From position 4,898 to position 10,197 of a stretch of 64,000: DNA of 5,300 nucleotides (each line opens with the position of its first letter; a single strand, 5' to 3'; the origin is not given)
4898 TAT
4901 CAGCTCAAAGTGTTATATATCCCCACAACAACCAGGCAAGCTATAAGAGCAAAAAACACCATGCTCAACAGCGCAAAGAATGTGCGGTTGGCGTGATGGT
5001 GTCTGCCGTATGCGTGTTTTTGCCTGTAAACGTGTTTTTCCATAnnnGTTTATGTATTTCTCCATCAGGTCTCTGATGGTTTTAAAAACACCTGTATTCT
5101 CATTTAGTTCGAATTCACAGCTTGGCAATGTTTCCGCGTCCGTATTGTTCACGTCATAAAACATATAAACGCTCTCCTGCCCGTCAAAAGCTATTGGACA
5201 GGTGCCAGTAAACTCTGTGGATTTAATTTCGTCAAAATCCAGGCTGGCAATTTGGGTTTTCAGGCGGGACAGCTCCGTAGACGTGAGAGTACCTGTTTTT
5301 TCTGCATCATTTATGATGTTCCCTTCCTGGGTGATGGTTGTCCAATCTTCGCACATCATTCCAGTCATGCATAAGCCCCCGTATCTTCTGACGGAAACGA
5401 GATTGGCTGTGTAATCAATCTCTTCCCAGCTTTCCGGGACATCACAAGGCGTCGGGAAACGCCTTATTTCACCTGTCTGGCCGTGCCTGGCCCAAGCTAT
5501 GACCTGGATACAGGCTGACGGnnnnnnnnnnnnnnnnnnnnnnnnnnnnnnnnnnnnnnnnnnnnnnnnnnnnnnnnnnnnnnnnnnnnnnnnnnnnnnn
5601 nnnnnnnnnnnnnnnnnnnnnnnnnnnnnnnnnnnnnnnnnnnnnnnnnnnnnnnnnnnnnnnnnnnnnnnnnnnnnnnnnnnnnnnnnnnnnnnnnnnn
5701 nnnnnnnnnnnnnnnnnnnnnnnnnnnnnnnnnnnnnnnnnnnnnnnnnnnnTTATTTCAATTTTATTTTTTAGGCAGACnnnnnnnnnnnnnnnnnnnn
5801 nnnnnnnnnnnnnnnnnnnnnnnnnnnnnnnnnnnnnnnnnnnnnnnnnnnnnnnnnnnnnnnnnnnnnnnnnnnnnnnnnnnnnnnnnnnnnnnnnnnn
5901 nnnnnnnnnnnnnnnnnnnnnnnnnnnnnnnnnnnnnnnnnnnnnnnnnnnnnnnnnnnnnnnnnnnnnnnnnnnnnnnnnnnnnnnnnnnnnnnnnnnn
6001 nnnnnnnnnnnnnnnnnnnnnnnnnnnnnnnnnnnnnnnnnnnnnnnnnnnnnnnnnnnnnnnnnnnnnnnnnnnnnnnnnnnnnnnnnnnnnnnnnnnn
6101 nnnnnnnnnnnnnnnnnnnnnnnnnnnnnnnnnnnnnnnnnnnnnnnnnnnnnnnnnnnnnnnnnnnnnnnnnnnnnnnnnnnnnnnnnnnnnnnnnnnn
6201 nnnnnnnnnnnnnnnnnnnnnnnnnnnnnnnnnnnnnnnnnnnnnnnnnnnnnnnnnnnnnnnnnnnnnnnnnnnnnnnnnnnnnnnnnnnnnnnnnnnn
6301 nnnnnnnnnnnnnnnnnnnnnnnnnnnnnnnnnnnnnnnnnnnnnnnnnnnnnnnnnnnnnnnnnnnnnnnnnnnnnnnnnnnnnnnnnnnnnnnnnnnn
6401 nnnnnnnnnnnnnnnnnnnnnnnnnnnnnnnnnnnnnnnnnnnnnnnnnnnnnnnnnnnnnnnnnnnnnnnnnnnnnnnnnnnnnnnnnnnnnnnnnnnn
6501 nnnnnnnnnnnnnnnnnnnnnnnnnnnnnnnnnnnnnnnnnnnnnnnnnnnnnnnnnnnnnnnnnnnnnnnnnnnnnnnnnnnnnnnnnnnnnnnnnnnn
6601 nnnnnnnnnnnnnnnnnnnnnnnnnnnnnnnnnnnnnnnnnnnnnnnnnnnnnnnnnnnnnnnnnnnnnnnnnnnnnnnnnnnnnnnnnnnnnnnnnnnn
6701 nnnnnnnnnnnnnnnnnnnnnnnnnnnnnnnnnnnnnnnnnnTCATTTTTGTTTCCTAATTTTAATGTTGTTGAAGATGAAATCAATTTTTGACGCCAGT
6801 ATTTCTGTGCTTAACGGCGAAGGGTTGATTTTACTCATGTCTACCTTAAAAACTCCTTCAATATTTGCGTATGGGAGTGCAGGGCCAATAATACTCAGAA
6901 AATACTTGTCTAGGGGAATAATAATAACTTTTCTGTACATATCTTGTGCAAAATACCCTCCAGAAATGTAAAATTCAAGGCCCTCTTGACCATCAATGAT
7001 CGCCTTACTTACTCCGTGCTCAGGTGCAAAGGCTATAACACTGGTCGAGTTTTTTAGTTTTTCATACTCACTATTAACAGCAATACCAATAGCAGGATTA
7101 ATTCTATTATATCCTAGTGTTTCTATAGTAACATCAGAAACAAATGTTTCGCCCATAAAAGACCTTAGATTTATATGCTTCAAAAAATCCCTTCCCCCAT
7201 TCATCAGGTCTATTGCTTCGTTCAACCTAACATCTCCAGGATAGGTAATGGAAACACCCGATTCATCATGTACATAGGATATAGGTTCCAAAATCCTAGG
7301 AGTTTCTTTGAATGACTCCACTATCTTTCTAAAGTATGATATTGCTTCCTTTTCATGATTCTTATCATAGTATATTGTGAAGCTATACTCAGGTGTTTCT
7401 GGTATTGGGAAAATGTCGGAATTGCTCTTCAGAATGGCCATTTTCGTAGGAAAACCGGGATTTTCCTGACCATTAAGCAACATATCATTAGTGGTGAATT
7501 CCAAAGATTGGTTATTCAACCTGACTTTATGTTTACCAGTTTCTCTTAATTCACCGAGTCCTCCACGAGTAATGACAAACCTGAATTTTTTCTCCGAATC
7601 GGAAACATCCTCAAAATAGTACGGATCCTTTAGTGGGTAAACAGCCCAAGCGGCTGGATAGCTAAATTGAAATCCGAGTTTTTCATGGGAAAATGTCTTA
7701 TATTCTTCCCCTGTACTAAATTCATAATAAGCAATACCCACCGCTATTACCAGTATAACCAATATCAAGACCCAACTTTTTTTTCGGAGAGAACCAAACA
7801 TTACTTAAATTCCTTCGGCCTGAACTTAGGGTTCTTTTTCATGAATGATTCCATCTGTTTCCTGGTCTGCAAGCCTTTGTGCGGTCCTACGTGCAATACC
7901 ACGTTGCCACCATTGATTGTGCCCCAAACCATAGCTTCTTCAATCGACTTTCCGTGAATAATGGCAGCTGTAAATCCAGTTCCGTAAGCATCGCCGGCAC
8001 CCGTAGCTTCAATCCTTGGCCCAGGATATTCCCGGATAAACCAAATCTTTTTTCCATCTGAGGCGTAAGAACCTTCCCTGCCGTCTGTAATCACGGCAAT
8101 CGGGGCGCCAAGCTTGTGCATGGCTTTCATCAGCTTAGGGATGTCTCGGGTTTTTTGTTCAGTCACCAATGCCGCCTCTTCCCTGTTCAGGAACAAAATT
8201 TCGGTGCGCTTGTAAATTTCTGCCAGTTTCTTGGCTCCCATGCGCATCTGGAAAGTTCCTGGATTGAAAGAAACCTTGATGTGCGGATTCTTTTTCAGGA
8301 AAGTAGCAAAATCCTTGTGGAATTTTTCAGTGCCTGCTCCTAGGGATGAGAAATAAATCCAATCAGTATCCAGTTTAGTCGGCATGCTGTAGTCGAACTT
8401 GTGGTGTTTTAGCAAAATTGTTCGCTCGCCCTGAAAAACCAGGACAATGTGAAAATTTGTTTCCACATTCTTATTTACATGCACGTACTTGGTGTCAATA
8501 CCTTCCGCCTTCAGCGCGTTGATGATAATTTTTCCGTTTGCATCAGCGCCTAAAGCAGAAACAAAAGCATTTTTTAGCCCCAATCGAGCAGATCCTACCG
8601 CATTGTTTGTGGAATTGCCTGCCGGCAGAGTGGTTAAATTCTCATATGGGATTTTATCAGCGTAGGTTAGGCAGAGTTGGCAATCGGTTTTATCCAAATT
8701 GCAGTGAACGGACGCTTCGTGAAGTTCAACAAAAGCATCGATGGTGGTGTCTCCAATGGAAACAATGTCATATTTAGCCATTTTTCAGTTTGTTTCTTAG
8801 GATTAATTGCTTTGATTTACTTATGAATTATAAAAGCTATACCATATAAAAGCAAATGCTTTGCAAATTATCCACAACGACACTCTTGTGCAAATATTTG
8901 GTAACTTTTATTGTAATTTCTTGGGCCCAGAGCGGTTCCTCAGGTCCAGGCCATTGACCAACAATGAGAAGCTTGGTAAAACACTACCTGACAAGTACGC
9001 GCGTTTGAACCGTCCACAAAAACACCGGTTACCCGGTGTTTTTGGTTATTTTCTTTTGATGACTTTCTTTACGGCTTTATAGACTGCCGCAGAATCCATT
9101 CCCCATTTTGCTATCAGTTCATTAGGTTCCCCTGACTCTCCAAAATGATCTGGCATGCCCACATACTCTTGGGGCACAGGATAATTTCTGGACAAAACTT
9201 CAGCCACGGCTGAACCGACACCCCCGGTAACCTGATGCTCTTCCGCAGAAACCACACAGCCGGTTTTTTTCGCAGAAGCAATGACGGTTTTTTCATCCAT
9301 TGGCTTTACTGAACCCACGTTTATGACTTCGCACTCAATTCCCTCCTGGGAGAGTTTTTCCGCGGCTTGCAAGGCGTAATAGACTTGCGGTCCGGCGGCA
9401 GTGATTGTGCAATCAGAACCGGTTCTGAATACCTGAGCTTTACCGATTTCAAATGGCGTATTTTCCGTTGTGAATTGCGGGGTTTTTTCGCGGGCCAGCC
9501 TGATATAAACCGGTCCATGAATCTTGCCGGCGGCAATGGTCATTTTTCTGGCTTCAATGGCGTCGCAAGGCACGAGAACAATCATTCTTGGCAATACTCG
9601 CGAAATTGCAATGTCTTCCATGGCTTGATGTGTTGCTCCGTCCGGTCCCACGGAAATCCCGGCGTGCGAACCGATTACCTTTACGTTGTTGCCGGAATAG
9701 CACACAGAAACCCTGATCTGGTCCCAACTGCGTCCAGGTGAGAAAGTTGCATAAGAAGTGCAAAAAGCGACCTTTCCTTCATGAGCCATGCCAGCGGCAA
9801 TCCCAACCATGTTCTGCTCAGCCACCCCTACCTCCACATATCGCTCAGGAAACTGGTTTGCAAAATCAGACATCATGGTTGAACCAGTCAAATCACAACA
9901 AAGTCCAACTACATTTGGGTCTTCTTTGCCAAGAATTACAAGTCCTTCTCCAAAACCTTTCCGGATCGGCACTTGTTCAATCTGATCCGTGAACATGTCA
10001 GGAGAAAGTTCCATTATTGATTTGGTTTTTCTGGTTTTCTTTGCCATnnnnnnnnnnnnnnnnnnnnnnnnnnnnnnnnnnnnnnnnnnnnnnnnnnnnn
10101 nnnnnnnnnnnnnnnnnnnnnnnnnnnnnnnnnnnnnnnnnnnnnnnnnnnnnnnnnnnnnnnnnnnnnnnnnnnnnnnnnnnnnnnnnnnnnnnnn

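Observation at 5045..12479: Paralogous membrane-anchored Cys-motif proteins embedded in the glycolysis/PPP cluster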

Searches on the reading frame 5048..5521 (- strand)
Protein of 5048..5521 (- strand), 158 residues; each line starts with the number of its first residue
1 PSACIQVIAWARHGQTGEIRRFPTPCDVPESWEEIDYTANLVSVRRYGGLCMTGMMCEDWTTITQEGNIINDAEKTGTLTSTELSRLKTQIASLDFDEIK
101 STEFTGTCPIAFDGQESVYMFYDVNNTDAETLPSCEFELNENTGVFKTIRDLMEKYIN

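Call 77: predict_structure(alignment_id=A9)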
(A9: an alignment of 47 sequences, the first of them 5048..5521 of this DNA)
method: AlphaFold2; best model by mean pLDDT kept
length: 158 residues; sequences in the alignment: 47
mean_pLDDT: 91.9   pTM: 0.77
mean pLDDT of the five models: 91.9, 91.3, 91.1, 91.0, 90.3
residues with pLDDT >= 90: 109; 70-90: 46; 50-70: 3; < 50: 0
segments of 3 or more residues with pLDDT < 50: none
pLDDT, mean of each block of 10 residues (from residue 1): 79 87 92 85 94 85 95 94 98 97 95 93 86 98 97 96
secondary structure, 60 per line:
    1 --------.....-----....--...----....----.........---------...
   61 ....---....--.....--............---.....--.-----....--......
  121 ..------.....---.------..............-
elements in order: E9-13 E19-22 E32-35 E40-48 E58-64 E68-71 E74-78 H81-92 H96-100 H109-112 E115-122 E129-133 H144-157

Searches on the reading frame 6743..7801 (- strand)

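Call 4: search_protein_families(library=pfam, proteins=[window:6743-7801:-], max_evalue=1)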
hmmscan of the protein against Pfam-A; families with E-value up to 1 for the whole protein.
window:6743-7801:- (352 aa): 3 families
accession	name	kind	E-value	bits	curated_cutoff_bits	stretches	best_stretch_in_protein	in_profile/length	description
PF18933.6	PsbP_2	-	0.00012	22.6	27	1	27-55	37-65/184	PsbP-like protein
PF01789.22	PsbP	-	0.021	15.3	23.5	1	33-90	2-62/155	PsbP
PF02706.20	Wzz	-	0.12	13.1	25.5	1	2-35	9-42/91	Chain length determinant protein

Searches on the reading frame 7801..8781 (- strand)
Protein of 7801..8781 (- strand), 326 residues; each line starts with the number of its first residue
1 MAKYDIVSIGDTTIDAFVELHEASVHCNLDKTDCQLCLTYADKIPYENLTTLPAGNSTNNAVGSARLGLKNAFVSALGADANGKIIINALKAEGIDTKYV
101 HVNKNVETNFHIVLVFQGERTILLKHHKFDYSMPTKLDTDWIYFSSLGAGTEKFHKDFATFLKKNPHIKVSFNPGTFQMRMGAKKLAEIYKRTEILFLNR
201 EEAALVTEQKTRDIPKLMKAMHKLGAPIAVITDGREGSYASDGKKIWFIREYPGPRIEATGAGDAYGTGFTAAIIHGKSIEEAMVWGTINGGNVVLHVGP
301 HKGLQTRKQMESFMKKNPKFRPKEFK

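Call 88: search_protein_families(library=pfam, proteins=[window:7801-8781:-], max_evalue=0.00001)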
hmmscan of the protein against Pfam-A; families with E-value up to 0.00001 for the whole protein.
window:7801-8781:- (326 aa): 1 family
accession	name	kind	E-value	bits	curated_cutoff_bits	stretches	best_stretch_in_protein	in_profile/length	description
PF00294.29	PfkB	-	5e-34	118.4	25.8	1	42-302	24-297/302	pfkB family carbohydrate kinase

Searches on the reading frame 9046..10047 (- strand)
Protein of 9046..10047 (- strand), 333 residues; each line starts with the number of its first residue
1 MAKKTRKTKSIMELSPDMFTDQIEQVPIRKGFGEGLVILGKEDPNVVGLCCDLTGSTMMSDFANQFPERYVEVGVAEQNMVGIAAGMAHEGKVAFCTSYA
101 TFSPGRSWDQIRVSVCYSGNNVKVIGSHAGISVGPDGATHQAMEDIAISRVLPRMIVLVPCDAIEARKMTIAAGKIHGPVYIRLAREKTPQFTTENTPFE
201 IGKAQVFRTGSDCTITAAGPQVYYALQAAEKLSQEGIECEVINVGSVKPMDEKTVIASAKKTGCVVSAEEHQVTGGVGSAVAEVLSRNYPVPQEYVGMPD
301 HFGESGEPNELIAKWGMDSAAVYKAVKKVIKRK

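Call 88: search_protein_families(library=pfam, proteins=[window:9046-10047:-], max_evalue=0.00001)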
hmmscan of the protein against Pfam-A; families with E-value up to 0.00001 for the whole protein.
window:9046-10047:- (333 aa): 3 families
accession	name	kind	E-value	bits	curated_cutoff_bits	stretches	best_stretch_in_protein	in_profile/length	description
PF02779.29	Transket_pyr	-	1.6e-40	139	27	1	25-190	2-173/174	Transketolase, pyrimidine binding domain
PF02780.25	Transketolase_C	-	4.3e-32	111.1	25.9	1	202-322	1-124/124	Transketolase, C-terminal domain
PF22613.1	Transketolase_C_1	-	4.3e-07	30.6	27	1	210-317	11-112/113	Transketolase-like TK C-terminal domain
